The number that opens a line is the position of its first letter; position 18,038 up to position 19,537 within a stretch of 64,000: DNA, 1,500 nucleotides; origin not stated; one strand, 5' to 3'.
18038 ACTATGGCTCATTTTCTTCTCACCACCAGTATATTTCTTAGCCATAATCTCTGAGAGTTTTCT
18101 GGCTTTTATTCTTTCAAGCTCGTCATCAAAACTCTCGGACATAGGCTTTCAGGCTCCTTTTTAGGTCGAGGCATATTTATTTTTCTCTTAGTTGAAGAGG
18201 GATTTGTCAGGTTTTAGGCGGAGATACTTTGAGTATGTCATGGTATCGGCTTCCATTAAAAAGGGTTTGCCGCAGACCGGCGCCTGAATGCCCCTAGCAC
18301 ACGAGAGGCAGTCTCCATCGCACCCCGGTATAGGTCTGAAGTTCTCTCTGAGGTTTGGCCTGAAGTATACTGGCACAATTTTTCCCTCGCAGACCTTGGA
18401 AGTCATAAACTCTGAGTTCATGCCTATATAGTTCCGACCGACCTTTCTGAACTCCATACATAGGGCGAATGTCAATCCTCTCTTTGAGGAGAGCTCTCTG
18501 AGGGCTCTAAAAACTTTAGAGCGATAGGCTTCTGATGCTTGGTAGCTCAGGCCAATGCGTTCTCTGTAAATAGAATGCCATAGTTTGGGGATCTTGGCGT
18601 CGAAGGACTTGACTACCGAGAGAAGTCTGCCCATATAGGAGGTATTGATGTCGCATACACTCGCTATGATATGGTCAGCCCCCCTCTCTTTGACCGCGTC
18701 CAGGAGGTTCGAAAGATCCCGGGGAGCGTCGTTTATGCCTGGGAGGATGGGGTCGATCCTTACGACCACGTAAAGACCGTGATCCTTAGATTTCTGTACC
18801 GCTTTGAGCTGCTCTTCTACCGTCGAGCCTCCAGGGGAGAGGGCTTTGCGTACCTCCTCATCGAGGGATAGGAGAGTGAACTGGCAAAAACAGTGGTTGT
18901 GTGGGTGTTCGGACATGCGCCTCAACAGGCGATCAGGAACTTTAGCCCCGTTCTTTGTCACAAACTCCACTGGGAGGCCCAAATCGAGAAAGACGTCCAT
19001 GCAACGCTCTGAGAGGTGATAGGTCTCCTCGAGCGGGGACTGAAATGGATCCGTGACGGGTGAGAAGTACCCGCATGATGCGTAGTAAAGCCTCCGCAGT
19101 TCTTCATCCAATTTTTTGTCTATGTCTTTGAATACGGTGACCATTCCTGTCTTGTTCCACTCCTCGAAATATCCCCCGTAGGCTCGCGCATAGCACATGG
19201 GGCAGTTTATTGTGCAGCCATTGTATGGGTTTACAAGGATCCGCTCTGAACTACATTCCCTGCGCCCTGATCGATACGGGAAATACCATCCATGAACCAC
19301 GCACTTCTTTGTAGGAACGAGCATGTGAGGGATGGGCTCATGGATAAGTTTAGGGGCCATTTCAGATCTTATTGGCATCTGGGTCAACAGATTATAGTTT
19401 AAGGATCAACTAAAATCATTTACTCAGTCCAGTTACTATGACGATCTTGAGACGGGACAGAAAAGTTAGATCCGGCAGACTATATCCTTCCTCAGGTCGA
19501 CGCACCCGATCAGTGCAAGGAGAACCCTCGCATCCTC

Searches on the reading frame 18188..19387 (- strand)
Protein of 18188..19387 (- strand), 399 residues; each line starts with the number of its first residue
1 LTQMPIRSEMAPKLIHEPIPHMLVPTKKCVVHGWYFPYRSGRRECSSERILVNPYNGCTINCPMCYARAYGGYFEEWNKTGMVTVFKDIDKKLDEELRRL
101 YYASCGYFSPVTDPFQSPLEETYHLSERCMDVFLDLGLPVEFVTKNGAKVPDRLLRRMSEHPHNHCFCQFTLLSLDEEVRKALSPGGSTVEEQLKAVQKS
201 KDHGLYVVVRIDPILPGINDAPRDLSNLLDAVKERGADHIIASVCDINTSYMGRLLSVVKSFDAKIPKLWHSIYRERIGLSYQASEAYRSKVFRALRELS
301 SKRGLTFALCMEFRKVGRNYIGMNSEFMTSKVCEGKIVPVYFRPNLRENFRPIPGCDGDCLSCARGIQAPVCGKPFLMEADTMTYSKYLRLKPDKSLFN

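Call 31: search_protein_families(library=pfam, proteins=[window:18188-19387:-], max_evalue=0.00001)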
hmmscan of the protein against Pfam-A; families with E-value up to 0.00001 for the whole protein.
window:18188-19387:- (399 aa): 1 family
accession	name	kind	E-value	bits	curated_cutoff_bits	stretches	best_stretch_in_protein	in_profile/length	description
PF04055.27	Radical_SAM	-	5.5e-11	43.4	29.5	1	52-223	1-160/166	Radical SAM superfamily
